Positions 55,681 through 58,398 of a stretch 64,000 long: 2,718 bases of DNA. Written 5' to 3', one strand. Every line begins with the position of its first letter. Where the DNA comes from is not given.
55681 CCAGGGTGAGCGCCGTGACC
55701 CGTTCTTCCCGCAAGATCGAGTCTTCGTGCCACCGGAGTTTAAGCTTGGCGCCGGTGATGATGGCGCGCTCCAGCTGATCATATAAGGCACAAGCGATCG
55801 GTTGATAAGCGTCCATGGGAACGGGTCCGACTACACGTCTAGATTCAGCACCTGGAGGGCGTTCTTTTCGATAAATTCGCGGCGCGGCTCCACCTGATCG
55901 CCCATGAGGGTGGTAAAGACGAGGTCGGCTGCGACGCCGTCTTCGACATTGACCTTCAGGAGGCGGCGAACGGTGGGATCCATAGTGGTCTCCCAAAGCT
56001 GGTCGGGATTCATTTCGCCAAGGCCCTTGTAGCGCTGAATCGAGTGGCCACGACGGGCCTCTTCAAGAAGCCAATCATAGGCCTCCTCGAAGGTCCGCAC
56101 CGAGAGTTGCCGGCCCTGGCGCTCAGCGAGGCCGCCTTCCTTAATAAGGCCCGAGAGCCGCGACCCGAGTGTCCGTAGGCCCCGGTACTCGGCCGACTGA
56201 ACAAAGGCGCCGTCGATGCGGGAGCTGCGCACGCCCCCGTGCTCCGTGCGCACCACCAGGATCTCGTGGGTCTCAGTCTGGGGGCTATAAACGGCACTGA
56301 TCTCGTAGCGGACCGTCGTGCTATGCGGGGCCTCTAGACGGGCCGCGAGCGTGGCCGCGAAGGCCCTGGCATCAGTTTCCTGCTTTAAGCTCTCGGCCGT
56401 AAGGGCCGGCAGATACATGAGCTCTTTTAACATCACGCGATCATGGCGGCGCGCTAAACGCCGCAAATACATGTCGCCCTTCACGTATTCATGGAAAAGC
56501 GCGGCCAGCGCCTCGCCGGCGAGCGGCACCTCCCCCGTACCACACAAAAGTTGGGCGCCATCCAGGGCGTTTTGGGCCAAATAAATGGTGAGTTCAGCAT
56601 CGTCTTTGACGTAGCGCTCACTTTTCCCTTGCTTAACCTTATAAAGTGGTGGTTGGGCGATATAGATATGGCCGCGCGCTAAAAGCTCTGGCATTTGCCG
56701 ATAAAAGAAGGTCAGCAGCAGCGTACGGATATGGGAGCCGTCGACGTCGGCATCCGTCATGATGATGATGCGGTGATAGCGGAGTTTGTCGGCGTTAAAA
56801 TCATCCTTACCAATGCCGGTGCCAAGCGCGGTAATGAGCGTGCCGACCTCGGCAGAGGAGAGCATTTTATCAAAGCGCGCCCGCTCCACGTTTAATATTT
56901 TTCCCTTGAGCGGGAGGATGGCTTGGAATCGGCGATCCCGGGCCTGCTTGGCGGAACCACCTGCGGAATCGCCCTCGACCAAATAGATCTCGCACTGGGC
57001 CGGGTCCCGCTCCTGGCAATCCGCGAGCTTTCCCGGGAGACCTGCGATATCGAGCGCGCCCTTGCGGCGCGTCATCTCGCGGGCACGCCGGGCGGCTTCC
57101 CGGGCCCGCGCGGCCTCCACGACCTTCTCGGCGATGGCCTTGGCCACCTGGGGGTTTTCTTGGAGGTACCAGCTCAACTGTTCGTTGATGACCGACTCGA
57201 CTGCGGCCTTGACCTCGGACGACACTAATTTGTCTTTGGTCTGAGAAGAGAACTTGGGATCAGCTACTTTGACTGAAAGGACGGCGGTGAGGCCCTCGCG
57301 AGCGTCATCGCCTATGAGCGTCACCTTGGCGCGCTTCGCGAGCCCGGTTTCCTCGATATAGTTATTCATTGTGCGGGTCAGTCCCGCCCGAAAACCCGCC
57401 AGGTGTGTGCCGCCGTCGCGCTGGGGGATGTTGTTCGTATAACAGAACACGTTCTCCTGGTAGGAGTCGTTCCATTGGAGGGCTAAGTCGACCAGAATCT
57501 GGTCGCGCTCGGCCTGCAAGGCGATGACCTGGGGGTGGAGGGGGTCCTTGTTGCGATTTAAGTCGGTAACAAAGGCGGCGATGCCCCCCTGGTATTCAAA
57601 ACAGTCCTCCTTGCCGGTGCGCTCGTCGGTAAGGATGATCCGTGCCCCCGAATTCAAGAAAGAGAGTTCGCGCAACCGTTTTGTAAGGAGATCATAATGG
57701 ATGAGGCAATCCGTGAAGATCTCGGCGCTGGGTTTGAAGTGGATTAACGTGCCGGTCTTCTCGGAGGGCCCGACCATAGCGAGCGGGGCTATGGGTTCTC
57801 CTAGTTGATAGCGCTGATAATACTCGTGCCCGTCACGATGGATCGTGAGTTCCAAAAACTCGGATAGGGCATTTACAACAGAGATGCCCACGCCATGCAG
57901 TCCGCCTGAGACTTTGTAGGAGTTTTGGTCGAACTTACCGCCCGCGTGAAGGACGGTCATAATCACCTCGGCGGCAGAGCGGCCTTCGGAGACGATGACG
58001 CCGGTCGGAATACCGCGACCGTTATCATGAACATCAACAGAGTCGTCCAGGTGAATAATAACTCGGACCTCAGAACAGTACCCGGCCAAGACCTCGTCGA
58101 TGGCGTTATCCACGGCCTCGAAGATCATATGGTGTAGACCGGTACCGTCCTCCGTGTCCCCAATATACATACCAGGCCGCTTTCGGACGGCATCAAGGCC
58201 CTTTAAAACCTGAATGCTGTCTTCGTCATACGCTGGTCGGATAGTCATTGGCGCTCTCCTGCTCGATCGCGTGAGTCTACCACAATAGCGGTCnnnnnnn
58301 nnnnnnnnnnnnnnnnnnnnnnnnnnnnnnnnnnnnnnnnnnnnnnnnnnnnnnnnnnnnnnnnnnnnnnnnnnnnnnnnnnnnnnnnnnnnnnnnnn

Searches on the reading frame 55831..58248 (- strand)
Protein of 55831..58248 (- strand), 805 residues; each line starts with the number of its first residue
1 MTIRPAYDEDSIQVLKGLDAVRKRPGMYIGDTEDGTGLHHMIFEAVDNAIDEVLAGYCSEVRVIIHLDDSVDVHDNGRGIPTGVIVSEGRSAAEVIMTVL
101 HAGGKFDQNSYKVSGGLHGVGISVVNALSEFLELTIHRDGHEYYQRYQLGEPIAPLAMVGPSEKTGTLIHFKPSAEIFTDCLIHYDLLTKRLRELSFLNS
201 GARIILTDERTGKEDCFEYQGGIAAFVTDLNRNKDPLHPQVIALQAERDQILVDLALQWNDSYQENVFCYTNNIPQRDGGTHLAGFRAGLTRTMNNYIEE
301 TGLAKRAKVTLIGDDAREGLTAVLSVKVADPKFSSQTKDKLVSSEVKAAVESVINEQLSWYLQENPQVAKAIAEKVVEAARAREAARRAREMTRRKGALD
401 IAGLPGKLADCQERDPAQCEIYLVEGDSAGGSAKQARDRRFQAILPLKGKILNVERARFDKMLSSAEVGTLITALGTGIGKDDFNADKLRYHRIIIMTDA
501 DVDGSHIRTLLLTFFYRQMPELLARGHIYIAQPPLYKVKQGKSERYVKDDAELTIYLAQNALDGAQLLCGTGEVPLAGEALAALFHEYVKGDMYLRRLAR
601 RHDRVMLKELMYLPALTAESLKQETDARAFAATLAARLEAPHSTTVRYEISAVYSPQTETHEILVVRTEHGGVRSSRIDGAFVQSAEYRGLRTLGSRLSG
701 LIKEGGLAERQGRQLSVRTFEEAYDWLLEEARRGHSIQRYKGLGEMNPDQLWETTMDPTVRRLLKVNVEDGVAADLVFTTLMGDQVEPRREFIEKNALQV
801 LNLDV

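Call 60: search_protein_families(library=pfam, proteins=[window:55831-58248:-], max_evalue=0.001)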
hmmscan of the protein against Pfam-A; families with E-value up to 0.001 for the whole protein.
window:55831-58248:- (805 aa): 6 families
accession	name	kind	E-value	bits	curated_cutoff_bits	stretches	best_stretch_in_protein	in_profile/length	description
PF00204.31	DNA_gyraseB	-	2e-58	197.1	27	1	222-391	1-172/173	DNA gyrase B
PF18053.6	GyrB_insert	-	1.7e-41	142.4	26.1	1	565-731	1-167/167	DNA gyrase B subunit insert domain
PF00986.26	DNA_gyraseB_C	-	3.9e-30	104.2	29.8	1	734-794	3-63/63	DNA gyrase B subunit, carboxyl terminus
PF01751.28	Toprim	-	6.7e-20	71.5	23.1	1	420-532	1-95/96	Toprim domain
PF02518.31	HATPase_c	-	1.8e-15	57.7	26.4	1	34-171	2-105/111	Histidine kinase-, DNA gyrase B-, and HSP90-like ATPase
PF21249.2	GyrB_hook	-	1.9e-08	34.2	23.7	1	534-562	1-29/29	GyrB, hook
